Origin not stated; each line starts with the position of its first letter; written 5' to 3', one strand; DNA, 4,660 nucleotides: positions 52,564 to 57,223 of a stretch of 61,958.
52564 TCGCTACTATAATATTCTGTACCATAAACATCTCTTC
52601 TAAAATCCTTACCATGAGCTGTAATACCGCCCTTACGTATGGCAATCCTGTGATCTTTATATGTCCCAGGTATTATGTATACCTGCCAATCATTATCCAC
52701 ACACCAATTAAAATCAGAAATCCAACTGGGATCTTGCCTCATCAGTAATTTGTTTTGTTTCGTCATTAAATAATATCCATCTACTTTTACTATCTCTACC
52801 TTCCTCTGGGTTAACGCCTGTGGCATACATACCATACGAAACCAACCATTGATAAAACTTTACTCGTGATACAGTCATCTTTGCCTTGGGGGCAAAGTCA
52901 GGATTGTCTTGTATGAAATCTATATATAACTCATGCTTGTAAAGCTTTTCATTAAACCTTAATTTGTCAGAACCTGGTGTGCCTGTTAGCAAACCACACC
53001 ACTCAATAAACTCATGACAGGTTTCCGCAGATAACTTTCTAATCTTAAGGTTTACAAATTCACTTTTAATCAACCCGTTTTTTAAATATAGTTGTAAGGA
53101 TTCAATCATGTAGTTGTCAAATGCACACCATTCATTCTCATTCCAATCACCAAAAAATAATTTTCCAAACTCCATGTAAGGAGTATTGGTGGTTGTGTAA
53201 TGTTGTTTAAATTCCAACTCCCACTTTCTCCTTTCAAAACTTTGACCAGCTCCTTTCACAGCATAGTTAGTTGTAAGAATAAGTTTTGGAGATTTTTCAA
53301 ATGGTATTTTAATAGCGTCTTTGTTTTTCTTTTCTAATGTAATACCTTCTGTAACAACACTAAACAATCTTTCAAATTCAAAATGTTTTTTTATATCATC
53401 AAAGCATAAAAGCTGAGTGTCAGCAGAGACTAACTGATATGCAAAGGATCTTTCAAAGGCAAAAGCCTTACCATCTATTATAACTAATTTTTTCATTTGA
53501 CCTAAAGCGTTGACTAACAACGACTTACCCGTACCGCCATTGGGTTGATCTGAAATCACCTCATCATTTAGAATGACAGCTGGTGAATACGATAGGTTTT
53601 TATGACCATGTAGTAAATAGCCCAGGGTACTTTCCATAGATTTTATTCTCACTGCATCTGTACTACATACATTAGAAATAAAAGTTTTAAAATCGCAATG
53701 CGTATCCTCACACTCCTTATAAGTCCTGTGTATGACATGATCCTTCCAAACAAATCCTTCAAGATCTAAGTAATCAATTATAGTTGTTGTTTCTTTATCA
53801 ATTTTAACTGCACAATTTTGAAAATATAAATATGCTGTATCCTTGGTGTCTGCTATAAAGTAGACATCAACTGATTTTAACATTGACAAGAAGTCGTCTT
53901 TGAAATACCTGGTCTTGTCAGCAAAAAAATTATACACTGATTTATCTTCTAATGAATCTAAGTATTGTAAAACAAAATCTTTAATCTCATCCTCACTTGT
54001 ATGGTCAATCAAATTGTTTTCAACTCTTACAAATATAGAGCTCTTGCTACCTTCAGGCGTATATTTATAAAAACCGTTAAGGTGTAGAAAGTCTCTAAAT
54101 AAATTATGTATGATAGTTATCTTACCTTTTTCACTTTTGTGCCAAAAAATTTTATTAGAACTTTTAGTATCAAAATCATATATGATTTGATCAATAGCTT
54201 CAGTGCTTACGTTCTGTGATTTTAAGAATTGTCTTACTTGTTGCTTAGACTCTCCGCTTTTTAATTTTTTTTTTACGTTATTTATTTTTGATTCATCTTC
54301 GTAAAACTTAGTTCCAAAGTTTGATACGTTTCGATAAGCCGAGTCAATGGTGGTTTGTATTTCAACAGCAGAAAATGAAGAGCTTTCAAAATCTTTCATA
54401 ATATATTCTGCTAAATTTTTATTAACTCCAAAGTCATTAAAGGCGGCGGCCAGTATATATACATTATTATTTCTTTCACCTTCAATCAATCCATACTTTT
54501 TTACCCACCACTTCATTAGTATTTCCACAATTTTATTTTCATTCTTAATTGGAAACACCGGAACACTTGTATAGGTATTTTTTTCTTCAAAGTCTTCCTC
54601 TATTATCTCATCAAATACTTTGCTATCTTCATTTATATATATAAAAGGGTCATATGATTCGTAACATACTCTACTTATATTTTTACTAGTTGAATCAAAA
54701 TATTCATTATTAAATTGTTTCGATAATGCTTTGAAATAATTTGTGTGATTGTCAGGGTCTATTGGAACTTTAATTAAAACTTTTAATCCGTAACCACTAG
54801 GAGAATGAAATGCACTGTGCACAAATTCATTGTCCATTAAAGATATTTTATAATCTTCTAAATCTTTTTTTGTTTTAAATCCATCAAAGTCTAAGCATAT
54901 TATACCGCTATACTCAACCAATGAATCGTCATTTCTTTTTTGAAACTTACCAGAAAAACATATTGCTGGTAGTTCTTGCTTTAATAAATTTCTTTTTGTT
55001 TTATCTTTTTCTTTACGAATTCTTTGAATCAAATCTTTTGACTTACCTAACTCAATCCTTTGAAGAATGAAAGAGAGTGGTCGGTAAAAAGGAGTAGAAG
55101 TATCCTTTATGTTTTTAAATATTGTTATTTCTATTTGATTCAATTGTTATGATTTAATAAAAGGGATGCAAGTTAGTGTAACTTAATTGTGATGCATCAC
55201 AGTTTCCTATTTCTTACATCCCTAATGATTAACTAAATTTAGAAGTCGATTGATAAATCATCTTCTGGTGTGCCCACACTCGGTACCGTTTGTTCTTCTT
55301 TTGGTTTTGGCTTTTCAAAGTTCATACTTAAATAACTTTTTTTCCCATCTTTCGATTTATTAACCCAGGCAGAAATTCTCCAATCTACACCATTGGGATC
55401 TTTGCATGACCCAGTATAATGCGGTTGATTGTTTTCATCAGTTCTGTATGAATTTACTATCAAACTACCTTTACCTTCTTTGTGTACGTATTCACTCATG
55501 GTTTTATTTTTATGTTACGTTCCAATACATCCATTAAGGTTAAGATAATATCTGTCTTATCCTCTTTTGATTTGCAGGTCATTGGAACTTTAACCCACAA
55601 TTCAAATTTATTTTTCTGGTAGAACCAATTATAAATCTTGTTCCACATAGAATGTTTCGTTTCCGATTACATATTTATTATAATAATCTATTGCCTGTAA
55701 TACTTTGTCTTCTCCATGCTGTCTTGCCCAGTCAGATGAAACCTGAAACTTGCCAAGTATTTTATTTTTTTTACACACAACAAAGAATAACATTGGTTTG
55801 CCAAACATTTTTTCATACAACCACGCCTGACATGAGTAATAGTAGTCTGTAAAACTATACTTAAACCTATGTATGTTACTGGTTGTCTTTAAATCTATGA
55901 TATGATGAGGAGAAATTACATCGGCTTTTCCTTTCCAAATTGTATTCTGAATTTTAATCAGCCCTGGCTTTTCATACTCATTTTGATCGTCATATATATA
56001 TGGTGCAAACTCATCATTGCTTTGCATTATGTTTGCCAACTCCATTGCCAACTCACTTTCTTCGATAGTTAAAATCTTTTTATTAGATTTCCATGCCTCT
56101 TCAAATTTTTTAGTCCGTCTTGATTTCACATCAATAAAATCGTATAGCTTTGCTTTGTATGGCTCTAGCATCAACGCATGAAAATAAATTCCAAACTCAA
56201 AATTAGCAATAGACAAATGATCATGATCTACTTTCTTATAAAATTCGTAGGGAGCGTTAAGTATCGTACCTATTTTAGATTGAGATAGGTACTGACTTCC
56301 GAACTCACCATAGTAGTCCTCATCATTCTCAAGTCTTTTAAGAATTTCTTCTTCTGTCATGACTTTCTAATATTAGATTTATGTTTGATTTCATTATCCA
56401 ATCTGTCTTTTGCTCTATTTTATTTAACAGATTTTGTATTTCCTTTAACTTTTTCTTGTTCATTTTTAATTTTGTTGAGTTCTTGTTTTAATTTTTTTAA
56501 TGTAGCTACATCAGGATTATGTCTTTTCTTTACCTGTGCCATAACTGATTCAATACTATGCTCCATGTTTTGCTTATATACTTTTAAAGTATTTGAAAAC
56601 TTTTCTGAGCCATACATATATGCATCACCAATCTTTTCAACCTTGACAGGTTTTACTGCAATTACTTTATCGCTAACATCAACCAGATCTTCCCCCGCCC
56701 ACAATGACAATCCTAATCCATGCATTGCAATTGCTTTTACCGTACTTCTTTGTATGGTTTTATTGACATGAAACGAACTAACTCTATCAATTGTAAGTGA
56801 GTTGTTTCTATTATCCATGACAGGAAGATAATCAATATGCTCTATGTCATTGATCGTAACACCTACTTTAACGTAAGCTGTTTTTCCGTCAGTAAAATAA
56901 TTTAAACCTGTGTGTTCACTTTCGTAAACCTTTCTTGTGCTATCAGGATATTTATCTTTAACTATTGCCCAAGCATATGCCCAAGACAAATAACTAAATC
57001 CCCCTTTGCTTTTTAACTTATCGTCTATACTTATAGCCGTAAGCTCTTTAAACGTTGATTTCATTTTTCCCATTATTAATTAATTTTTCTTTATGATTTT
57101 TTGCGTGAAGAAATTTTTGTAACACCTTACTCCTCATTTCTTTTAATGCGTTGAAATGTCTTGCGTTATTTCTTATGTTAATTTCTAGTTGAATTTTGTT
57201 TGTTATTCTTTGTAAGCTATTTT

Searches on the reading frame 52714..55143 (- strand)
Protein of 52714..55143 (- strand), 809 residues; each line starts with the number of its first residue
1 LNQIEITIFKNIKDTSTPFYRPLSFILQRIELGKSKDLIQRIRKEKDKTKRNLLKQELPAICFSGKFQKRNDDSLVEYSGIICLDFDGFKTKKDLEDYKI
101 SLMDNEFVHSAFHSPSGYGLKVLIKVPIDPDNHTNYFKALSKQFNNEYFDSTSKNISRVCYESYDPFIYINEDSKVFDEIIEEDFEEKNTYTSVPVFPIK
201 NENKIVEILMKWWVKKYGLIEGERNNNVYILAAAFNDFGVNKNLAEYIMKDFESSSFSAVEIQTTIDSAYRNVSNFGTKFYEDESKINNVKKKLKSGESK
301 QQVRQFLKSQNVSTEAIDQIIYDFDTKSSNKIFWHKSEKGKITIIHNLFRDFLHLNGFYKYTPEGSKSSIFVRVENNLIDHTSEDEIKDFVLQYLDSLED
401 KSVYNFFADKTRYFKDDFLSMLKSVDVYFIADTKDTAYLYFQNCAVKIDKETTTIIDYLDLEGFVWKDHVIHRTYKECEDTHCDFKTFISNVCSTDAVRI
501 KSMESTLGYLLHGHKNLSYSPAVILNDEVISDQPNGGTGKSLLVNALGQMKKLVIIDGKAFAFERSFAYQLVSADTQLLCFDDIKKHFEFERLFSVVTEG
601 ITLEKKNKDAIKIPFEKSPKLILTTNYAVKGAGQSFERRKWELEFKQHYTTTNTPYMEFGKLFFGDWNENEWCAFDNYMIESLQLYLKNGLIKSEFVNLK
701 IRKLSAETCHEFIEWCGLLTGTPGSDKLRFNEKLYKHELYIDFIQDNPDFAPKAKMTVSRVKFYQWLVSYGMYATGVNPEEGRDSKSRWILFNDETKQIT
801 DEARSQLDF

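Call 54: search_protein_families(library=phrogs, proteins=[window:52714-55143:-], max_evalue=0.001)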
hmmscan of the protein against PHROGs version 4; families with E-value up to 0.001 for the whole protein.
window:52714-55143:- (809 aa): 2 families
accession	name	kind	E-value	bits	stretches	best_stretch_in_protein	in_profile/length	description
phrog_28855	-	unknown function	2e-279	930.3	1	5-792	4-791/804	-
phrog_18375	-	DNA, RNA and nucleotide metabolism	2.8e-34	119.4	1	4-190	5-194/644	DNA primase/helicase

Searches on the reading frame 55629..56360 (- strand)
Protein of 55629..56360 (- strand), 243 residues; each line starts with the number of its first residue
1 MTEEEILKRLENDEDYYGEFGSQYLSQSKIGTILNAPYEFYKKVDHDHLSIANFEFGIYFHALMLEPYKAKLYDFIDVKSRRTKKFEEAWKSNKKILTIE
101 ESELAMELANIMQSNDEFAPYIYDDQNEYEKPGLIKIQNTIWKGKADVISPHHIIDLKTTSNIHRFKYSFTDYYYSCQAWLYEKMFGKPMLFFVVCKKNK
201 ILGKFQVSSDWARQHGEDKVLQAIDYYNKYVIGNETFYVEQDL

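Call 54: search_protein_families(library=phrogs, proteins=[window:55629-56360:-], max_evalue=0.001)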
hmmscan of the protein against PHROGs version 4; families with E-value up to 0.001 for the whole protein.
window:55629-56360:- (243 aa): 1 family
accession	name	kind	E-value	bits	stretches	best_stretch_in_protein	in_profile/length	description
phrog_412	-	DNA, RNA and nucleotide metabolism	3.3e-26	93.5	1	11-234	144-388/440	exonuclease VIII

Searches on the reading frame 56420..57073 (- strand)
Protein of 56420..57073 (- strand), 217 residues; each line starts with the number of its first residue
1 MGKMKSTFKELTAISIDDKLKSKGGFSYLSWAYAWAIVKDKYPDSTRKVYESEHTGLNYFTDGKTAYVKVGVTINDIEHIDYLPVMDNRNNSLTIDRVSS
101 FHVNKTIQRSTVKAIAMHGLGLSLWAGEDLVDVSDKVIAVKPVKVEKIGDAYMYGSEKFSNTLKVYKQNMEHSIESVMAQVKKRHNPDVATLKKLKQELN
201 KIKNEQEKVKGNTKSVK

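Call 54: search_protein_families(library=phrogs, proteins=[window:56420-57073:-], max_evalue=0.001)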
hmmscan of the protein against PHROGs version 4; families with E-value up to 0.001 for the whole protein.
window:56420-57073:- (217 aa): 3 families
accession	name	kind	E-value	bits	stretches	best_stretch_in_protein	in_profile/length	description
phrog_659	-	DNA, RNA and nucleotide metabolism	1.6e-49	169.3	1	4-193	3-197/205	Sak-like ssDNA annealing protein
phrog_8492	-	DNA, RNA and nucleotide metabolism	5.9e-37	128.6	1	3-207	18-232/269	Sak-like ssDNA annealing protein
phrog_21418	-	unknown function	1.6e-11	45.3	1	13-207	8-218/224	-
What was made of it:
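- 56420..57073 (-): Sak-like single-strand annealing protein. An ExoVIII-like exonuclease lies at 55629-56360 (- strand). Together they are the candidate recombination machinery. call 54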
